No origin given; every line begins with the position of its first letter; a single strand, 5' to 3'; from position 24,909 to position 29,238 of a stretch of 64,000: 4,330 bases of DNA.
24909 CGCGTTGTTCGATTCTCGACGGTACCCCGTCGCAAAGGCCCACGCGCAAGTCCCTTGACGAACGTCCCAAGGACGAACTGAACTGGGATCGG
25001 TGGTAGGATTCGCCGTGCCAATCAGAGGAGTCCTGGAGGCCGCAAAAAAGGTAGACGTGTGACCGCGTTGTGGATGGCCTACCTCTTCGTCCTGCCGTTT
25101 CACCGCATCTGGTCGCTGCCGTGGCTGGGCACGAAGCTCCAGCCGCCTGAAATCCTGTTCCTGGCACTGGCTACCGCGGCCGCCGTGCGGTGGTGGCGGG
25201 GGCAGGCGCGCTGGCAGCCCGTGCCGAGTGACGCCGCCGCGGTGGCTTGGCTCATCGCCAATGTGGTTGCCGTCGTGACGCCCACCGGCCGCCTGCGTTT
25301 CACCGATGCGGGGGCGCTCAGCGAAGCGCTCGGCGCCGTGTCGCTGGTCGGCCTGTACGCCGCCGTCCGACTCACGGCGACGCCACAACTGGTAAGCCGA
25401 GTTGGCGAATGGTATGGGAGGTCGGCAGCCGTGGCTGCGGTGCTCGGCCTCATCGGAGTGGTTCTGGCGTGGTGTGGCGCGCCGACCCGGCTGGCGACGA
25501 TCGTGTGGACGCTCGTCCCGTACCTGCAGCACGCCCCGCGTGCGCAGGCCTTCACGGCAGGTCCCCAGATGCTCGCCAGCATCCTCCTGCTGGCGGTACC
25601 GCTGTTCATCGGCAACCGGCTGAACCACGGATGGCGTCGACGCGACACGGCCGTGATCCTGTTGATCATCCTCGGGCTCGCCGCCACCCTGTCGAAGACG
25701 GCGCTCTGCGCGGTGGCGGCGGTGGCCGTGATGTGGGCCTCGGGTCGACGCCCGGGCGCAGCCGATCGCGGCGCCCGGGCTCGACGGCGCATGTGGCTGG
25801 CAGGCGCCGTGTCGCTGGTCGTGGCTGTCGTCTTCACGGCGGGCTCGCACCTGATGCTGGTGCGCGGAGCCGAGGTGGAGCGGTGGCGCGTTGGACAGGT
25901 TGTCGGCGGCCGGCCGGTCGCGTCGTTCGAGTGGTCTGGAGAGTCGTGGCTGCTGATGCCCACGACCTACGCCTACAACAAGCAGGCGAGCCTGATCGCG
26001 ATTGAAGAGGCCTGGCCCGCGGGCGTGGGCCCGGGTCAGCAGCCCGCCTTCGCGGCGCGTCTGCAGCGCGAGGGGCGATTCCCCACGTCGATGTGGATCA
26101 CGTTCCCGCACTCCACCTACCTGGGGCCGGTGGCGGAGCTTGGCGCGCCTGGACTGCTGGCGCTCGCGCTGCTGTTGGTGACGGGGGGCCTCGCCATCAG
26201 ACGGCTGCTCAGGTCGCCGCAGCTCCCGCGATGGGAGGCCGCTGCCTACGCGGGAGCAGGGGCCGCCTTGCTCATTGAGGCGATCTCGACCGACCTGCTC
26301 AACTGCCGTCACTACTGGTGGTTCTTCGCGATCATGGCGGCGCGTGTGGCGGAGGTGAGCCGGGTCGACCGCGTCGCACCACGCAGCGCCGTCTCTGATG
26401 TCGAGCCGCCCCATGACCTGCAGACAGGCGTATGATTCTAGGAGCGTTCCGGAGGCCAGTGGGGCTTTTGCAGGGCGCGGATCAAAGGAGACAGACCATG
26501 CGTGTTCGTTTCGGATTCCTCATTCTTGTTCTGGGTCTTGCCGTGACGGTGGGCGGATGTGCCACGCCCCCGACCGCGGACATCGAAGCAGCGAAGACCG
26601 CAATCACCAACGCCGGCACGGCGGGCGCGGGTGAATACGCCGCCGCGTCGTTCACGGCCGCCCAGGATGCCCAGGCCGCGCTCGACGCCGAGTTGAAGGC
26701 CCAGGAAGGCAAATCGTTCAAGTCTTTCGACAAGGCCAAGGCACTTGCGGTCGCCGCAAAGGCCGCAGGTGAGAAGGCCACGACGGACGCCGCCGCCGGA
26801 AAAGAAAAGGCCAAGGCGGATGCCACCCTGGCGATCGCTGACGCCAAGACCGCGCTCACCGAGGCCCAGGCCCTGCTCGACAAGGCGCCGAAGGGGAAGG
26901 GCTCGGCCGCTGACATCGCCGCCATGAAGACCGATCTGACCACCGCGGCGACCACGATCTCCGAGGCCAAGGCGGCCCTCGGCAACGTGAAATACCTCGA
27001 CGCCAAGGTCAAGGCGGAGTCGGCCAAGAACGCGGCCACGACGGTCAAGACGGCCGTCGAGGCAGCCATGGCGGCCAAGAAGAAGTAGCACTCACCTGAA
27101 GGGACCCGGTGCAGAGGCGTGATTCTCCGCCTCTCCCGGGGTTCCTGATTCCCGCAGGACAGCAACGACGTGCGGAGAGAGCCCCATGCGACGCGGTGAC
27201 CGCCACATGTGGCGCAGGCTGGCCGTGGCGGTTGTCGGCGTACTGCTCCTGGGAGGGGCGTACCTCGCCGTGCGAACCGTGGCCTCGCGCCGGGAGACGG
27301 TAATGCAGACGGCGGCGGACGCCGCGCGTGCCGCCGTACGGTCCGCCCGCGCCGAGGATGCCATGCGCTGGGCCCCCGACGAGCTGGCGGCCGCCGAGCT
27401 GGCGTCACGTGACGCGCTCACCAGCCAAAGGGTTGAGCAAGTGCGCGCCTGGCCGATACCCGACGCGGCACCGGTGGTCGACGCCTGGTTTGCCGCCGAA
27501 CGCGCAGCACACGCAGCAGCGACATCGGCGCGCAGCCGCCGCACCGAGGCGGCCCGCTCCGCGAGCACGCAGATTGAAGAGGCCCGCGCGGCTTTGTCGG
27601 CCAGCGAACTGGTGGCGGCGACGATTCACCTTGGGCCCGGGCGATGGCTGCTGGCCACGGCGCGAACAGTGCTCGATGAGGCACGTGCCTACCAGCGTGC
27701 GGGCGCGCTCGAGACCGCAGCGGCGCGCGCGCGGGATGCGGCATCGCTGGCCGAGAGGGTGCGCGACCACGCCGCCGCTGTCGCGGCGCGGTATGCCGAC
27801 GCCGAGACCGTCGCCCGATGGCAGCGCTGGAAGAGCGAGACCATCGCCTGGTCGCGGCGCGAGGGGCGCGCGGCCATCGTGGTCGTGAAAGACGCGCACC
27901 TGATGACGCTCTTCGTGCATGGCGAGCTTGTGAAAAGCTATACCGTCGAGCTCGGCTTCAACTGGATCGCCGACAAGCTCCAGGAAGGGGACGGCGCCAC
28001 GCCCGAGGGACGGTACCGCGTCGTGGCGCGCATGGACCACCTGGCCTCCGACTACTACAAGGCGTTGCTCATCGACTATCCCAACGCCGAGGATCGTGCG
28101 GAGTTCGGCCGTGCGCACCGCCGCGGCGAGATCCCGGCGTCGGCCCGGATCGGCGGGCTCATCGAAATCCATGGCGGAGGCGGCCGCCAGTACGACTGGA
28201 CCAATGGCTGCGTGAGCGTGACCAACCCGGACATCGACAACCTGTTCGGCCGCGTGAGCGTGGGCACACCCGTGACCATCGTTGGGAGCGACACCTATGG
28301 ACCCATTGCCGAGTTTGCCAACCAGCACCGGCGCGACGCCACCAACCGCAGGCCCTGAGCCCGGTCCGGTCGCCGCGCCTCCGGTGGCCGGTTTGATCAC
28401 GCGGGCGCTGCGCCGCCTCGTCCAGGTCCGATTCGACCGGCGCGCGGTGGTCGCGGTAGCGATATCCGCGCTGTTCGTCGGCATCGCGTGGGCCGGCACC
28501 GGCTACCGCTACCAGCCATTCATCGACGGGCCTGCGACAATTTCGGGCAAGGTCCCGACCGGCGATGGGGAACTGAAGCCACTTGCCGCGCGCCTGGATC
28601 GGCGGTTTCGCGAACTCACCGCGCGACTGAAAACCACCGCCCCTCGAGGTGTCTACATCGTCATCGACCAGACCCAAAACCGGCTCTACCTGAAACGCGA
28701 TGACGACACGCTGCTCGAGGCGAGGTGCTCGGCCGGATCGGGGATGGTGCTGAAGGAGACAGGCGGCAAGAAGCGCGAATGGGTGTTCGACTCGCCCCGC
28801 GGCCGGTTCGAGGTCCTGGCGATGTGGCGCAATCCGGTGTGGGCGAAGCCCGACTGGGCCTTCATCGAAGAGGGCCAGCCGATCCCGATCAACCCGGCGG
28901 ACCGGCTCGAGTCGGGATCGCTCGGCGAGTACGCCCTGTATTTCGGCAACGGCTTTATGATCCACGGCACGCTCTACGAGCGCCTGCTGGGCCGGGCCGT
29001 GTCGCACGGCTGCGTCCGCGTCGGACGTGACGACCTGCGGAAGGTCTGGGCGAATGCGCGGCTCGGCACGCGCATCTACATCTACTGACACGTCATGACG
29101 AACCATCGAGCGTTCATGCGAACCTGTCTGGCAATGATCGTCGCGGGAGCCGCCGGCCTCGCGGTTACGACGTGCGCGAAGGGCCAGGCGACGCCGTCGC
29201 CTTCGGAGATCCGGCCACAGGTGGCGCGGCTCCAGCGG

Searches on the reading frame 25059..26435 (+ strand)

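Call 79: search_protein_families(library=pfam, proteins=[window:25059-26435:+], max_evalue=0.0001)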
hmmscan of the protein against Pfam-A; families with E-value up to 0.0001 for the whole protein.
window:25059-26435:+ (458 aa): 1 family
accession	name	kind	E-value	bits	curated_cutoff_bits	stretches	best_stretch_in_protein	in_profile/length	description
PF04932.20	Wzy_C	-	3.4e-07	30.6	31.7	1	199-369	2-148/149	O-Antigen ligase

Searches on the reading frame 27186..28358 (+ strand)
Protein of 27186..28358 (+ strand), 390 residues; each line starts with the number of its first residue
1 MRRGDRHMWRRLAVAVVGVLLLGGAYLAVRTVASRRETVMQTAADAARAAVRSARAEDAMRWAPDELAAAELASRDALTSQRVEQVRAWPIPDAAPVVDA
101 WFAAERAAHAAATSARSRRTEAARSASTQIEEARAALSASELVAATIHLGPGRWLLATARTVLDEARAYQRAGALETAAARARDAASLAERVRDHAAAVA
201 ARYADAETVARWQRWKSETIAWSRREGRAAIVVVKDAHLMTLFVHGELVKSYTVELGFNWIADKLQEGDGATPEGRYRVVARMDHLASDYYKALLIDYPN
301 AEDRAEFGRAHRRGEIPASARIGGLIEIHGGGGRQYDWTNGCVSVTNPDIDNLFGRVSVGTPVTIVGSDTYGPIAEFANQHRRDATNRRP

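Call 79: search_protein_families(library=pfam, proteins=[window:27186-28358:+], max_evalue=0.0001)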
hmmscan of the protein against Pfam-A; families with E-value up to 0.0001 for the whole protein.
window:27186-28358:+ (390 aa): 1 family
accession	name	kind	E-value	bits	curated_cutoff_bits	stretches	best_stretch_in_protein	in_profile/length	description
PF03734.19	YkuD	-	2.9e-18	67.3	23.4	1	230-365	3-146/146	L,D-transpeptidase catalytic domain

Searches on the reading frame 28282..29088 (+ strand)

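Call 12: search_protein_families(library=pfam, proteins=[window:28282-29088:+], max_evalue=0.01)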
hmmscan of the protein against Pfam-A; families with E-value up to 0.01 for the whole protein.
window:28282-29088:+ (268 aa): 1 family
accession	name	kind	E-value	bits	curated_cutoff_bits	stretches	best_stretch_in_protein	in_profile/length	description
PF03734.19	YkuD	-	1.8e-19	71.2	23.4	1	124-267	2-146/146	L,D-transpeptidase catalytic domain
